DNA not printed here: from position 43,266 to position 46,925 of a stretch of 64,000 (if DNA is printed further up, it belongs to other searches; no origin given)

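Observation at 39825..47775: Compact membrane-protein / PLD-SNF2 helicase / PglX-like methyltransferase block: candidate undescribed RM-like defense module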

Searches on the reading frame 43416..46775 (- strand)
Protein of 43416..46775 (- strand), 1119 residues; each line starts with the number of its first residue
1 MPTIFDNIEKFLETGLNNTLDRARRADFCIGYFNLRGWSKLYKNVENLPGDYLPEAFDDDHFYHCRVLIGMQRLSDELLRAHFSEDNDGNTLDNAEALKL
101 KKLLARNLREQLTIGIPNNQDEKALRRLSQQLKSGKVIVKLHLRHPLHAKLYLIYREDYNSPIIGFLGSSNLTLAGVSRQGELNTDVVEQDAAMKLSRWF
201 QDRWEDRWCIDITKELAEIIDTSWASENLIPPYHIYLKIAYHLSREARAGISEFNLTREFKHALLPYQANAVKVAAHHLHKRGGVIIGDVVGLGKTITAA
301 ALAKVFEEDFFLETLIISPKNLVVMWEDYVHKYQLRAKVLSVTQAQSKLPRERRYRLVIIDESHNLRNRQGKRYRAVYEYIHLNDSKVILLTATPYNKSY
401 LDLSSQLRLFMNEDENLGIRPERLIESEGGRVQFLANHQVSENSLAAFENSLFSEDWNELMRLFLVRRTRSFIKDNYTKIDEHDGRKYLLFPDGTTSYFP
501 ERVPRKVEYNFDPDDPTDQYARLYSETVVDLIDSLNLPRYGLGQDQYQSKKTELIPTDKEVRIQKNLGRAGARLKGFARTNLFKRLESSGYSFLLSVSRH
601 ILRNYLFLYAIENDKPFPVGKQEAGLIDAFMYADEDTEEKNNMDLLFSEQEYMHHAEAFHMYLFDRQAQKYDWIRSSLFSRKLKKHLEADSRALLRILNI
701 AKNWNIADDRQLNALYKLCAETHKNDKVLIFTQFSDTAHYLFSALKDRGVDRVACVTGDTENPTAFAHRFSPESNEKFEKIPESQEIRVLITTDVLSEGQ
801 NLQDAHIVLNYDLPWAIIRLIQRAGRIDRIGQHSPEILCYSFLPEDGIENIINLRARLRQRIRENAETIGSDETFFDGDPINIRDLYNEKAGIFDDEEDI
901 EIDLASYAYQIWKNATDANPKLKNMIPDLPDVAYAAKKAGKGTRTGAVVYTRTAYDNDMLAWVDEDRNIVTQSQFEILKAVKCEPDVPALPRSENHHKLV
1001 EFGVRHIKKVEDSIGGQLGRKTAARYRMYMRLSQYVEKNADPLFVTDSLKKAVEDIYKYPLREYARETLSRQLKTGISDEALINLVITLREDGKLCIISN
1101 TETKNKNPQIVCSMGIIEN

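Call 3: search_protein_families(library=pfam, proteins=[window:43416-46775:-], max_evalue=0.01)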
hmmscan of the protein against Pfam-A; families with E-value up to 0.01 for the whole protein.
window:43416-46775:- (1119 aa): 7 families
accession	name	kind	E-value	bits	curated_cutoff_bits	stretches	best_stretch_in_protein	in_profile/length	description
PF00271.37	Helicase_C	-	4.6e-18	65.9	23.5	1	712-831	3-110/110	Helicase conserved C-terminal domain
PF00176.29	SNF2-rel_dom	-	3.5e-14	53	24.9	2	267-340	1-84/290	SNF2-related domain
PF04851.21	ResIII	-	7.4e-10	39.4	22.5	1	344-396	115-163/164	Type III restriction enzyme, res subunit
PF13091.12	PLDc_2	-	8.2e-07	29.4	27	1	121-204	54-132/132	PLD-like domain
PF09565.16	RE_NgoFVII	-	8.5e-06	25.6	23.8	1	124-203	66-148/162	NgoFVII restriction endonuclease N-terminal PLD domain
PF00270.35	DEAD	-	1.2e-05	25.5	26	1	352-396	115-161/167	DEAD/DEAH box helicase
PF13401.12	AAA_22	-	0.0054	17.5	27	0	280-374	4-104/130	AAA domain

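Call 4: search_protein_families(library=padloc, proteins=[window:43416-46775:-], max_evalue=0.01)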
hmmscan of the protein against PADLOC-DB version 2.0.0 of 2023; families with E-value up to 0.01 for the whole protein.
window:43416-46775:- (1119 aa): 43 families (the best 25 are shown)
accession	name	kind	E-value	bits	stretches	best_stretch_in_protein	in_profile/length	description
PDLC01075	C3a139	-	1.4e-49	167.3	1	107-864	72-761/948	HKD+Snf2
PDLC02621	DrmD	-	3.1e-32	109.8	1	560-847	381-640/1040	DrmD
PDLC02623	DrmD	-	5.1e-32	108.6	2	717-905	521-694/1040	DrmD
PDLC02500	BrxHI|BrxHII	-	5.8e-31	105.8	2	692-874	441-614/933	BrxHI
PDLC02619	DrmD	-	9.4e-26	88.2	3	712-834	400-537/872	DrmD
PDLC02193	PLD_Helicase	-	6.6e-24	82.1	2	707-873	667-838/905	-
PDLC00659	HmaA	-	8.8e-22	74.8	1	575-833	369-613/1176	SNF2 helicase / DEAD-box helicase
PDLC02843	DpdE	-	5.2e-21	72.3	2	708-830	549-663/1091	DpdE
PDLC02840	DpdE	-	1.2e-20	71.5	2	667-843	499-666/1091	DpdE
PDLC02633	DrmD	-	1e-19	68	1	723-845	524-643/839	DrmD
PDLC02504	BrxHI|BrxHII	-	5.4e-19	65.6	1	719-852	478-602/971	BrxHII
PDLC02625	DrmD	-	1.2e-17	61.7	1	722-871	264-412/792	DrmD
PDLC02572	DrmA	-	1.5e-16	57.6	1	687-842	474-633/1043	DrmA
PDLC02634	DrmD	-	1.2e-14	51.1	1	694-833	442-586/900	DrmD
PDLC00633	ZorD1|ZorD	-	1.3e-13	48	1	247-334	427-515/908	"SWI2/SNF2 helicase, Mrr-like nuclease"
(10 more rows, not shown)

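Call 8: find_encoding_contigs(protein=window:43416-46775:-, flank=10000, max_places=6)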
Protein window:43416-46775:- (1119 aa): no gene with exactly this product is on record in the collection.

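Call 9: search_protein_families(library=ncbifam, proteins=[window:43416-46775:-], max_evalue=0.01)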
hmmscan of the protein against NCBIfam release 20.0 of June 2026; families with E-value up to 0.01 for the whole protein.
window:43416-46775:- (1119 aa): 24 families
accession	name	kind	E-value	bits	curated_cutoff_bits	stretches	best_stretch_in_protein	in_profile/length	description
NF042964.1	phospholipD_antiphage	equivalog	2e-44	152.2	1100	2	679-874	637-831/895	phospholipase D-like domain-containing anti-phage protein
NF038317.1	DISARM_DrmD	equivalog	1.8e-39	135.8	610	1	559-872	364-653/1021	DISARM system SNF2-like helicase DrmD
NF041062.1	DpdE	equivalog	6e-31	107.2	500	2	675-847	504-658/1048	protein DpdE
NF038318.1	DISARM_DrmD_b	equivalog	8.7e-25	87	950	3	712-834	397-534/868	DISARM system SNF2-like helicase DrmD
NF003426.0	PRK04914.1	equivalog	3.6e-16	58.6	576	1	701-834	472-595/959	RNA polymerase-associated protein RapA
NF010337.0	PRK13766.1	equivalog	1.5e-11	43.1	610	1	696-830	335-468/781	Hef nuclease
NF053711.1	RNA_heli_RhlE1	exception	1.2e-08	34.2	750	1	702-863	220-368/434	RNA helicase RhlE1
NF008394.0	PRK11192.1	equivalog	2.4e-07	30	507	1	705-833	226-344/441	ATP-dependent RNA helicase SrmB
NF041790.1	anti-phage_ZorD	equivalog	3.8e-07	28.4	1500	1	722-834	919-1028/1035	type I Zorya anti-phage system protein ZorD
NF058637.1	helic_SCO1167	equivalog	1.7e-06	26.4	1200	0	724-867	778-907/932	SCO1167/SCO6262 family helicase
NF053632.1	heli_RadD_YejH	equivalog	5.8e-06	24.9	720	1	265-397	4-153/573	DNA repair helicase RadD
TIGR02621.3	cas3_GSU0051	exception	6.3e-06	25.3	400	1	698-835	249-378/854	type I-G CRISPR-associated helicase/endonuclease Cas3g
TIGR01587.1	cas3_core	equivalog_domain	9.2e-06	25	102.45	1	708-846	205-338/358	CRISPR-associated helicase Cas3'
NF002340.1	PRK01297.1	equivalog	1.1e-05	24.4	564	1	706-849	231-359/372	ATP-dependent RNA helicase RhlB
NF008744.0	PRK11776.1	equivalog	1.6e-05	23.7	524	1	704-862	222-365/460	ATP-dependent RNA helicase DbpA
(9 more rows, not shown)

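Call 10: find_homologous_proteins(query=window:43416-46775:-, max_evalue=1e-10)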
Query window:43416-46775:- (1119 aa): 8000 proteins with E <= 1e-10 among 8000 candidates; the best 120 are listed.
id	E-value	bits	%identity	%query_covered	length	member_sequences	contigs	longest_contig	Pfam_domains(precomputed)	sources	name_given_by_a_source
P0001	0.0e+0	2560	100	100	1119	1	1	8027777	PF00270.36,PF00176.30,PF13091.13,PF00271.38,PF04851.22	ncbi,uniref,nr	ncbi:helicase-related protein [Desulfonema magnum]|uniref:Helicase domain-containing protein n=1 Tax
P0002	0.0e+0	1885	74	100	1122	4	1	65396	PF00270.36,PF00176.30,PF13091.13,PF00271.38,PF04851.22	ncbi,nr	ncbi:helicase-related protein [Desulfococcaceae bacterium HSG7]|nr:helicase-related protein [Desulfo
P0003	0.0e+0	1855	72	100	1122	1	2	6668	PF00270.36,PF00176.30,PF13091.13,PF00271.38,PF04851.22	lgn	-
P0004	0.0e+0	1787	70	100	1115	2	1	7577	PF00176.30,PF13091.13,PF00271.38,PF04851.22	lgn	-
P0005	0.0e+0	1785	70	100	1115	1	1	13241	PF00176.30,PF13091.13,PF00271.38,PF04851.22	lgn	-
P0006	0.0e+0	1781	70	100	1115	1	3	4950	PF00176.30,PF13091.13,PF09565.17,PF00271.38,PF04851.22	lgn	-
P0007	0.0e+0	1780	69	100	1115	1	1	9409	PF00176.30,PF13091.13,PF00271.38,PF04851.22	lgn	-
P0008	0.0e+0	1780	69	100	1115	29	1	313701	PF00176.30,PF13091.13,PF00271.38,PF04851.22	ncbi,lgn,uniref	ncbi:helicase-related protein [Moheibacter sp.]|uniref:helicase-related protein n=1 Tax=Moheibacter 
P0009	0.0e+0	1778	70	100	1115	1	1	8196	PF00176.30,PF13091.13,PF00271.38,PF04851.22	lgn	-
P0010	0.0e+0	1775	69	100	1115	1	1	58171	PF00176.30,PF13091.13,PF00271.38,PF04851.22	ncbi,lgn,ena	-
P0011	0.0e+0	1771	69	100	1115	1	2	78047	PF00270.36,PF00176.30,PF13091.13,PF09565.17,PF00271.38,PF04851.22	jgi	jgi:superfamily II DNA or RNA helicase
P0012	0.0e+0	1771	69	100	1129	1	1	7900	PF00270.36,PF00176.30,PF13091.13,PF09565.17,PF00271.38,PF04851.22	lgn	-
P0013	0.0e+0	1769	69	100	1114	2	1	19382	PF00176.30,PF13091.13,PF00271.38,PF04851.22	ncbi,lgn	-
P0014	0.0e+0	1766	69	100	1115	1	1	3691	PF00176.30,PF13091.13,PF09565.17,PF00271.38,PF04851.22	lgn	-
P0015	0.0e+0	1766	69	100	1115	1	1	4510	PF00270.36,PF00176.30,PF13091.13,PF09565.17,PF00271.38,PF04851.22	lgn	-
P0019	0.0e+0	1756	68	100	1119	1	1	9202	PF00176.30,PF13091.13,PF00271.38,PF04851.22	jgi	-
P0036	0.0e+0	1725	68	100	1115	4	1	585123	PF00176.30,PF13091.13,PF09565.17,PF00271.38,PF04851.22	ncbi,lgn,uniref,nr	ncbi:Type III restriction enzyme, res subunit [Ekhidna lutea]|uniref:Type III restriction enzyme, re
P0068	0.0e+0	1677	66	100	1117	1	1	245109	PF00270.36,PF00176.30,PF13091.13,PF09565.17,PF00271.38,PF04851.22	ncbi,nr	ncbi:MAG: SNF2-related protein [Candidatus Scalindua sp.]|nr:SNF2-related protein [Candidatus Scalin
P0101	0.0e+0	1627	64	100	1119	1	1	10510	PF00270.36,PF00176.30,PF13091.13,PF09565.17,PF00271.38,PF04851.22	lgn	-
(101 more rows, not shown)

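Call 11: find_encoding_contigs(protein=P0036, flank=8000, max_places=2)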
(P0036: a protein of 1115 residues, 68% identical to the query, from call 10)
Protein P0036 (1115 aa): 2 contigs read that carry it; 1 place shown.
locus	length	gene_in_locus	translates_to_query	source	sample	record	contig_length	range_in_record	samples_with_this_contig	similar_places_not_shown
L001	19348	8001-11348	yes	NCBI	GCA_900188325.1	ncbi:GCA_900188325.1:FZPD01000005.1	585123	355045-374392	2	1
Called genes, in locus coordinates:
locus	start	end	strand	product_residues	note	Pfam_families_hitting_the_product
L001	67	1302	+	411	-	PF04966:OprB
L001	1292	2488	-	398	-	-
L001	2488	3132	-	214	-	PF01243:PNPOx_N, PF10590:PNP_phzG_C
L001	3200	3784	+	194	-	PF06175:MiaE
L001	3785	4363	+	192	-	PF02622:DUF179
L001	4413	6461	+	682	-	PF03993:DUF349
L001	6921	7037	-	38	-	-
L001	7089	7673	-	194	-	-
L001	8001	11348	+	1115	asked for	PF13091:PLDc_2, PF09565:RE_NgoFVII (weak), PF00176:SNF2-rel_dom, PF04851:ResIII (faint), PF00176:SNF2-rel_dom (weak), PF00271:Helicase_C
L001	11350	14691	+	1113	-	PF25120:DUF7814 (weak), PF20473:MmeI_Mtase, PF07669:Eco57I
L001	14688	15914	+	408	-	PF16872:putAbiC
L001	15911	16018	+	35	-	-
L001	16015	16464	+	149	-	-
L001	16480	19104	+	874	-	PF28530:DUF8426, PF20720:nSTAND3 (weak), PF00004:AAA (weak), PF07728:AAA_5, PF28529:McrB_lid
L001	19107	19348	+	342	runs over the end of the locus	PF10117:McrBC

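Call 12: find_encoding_contigs(protein=P0068, flank=8000, max_places=2)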
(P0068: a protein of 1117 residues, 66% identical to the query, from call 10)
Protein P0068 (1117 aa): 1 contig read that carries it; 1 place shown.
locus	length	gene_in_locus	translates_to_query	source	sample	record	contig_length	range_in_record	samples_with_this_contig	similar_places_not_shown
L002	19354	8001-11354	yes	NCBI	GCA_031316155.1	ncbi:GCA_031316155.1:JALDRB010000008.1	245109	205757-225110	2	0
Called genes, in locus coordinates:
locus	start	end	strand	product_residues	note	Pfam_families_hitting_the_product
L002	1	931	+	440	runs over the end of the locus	PF00072:Response_reg, PF08668:HDOD, PF01966:HD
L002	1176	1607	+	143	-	-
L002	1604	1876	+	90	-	-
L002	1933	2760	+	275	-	-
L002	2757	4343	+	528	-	PF18911:PKD_4, PF00801:PKD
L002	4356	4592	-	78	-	-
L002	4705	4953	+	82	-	PF04255:DUF433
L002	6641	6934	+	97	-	PF18765:Polbeta, PF01909:NTP_transf_2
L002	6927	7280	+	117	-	PF01934:HepT-like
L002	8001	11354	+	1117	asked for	PF00270:DEAD (faint), PF13091:PLDc_2, PF09565:RE_NgoFVII (faint), PF00176:SNF2-rel_dom, PF04851:ResIII (weak), PF00271:Helicase_C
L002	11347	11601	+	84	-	-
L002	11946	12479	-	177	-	-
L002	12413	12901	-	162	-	-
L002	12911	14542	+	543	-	PF20473:MmeI_Mtase (weak), PF07669:Eco57I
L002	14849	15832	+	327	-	PF13289:SIR2_2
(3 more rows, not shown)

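Call 13: find_encoding_contigs(protein=P0002, flank=8000, max_places=2)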
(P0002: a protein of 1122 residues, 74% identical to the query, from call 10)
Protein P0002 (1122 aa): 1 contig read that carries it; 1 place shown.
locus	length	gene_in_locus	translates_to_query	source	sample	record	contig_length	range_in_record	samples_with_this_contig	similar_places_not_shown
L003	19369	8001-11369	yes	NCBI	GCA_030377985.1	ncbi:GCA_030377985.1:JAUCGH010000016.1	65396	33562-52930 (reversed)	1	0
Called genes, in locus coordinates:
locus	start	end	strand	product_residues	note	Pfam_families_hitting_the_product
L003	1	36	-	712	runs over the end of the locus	PF02629:CoA_binding, PF13380:CoA_binding_2, PF13607:Succ_CoA_lig, PF13549:ATP-grasp_5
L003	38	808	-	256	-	PF00378:ECH_1, PF16113:ECH_2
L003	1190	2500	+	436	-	PF03951:Gln-synt_N, PF00120:Gln-synt_C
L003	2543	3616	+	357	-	PF04055:Radical_SAM, PF12544:LAM_C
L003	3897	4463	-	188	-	-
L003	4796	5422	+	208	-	-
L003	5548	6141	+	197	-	-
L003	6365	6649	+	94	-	PF15970:HicB-like_2, PF15919:HicB_lk_antitox (weak)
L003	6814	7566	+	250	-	PF01925:TauE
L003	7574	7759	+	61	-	-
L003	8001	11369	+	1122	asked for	PF13091:PLDc_2 (weak), PF00176:SNF2-rel_dom (weak), PF00270:DEAD (faint), PF04851:ResIII (faint), PF00176:SNF2-rel_dom (weak), PF00271:Helicase_C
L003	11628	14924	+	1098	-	PF20473:MmeI_Mtase, PF07669:Eco57I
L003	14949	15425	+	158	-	PF02481:DNA_processg_A (weak)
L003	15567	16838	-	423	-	PF14306:PUA_2, PF01747:ATP-sulfurylase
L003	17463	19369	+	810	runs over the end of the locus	PF13567:DUF4131, PF03772:Competence, PF00753:Lactamase_B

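Call 31: search_solved_structures(query=A1, max_evalue=0.01, show_alignments=0)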
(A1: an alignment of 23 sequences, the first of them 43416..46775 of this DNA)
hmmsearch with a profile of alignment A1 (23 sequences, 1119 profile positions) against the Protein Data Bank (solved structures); distinct sequences matched with E-value up to 0.01: 104 (the best 60 are shown).
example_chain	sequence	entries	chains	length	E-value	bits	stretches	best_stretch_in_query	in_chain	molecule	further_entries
8so8_A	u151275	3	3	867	9.7e-11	43.5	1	722-835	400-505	RNA polymerase-associated protein RapA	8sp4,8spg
6bog_A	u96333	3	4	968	1.5e-10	42.9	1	722-835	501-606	RNA polymerase-associated protein RapA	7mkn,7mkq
4s20_K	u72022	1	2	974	1.5e-10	42.8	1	722-835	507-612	RNA polymerase-associated protein RapA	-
7m8e_F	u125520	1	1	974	1.5e-10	42.8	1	722-835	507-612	RNA polymerase-associated protein RapA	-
1z63_A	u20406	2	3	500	5.8e-10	40.9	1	256-403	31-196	Helicase of the snf2/rad54 family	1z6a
6ftx_W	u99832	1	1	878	1.8e-09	39.2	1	713-873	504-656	Chromatin-remodeling ATPase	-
8t0l_F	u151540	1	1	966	1.9e-09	39.2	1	722-835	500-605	RNA polymerase-associated protein RapA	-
7xyg_K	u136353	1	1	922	2.4e-09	38.9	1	709-871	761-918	ATP-dependent helicase fft3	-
7xyf_K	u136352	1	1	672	2.1e-08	35.7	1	709-852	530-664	ATP-dependent helicase fft3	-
8kca_A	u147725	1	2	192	2.9e-08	35.3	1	711-859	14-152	Probable ATP-dependent RNA helicase DDX53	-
5vvr_M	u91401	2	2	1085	8e-08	33.8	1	251-332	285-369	DNA repair and recombination protein RAD26 | RAD26 isoform 1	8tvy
1fuk_A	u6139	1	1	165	2.6e-07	32.1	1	749-850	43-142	EUKARYOTIC INITIATION FACTOR 4A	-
3mwy_W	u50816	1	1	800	2.8e-07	32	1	714-858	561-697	Chromo domain-containing protein 1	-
5nt7_B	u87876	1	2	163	3.1e-07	31.9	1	722-833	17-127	ATP-dependent RNA helicase vasa, isoform A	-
9n6h_K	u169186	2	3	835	3.2e-07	31.8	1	714-858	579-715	Chromo domain-containing protein 1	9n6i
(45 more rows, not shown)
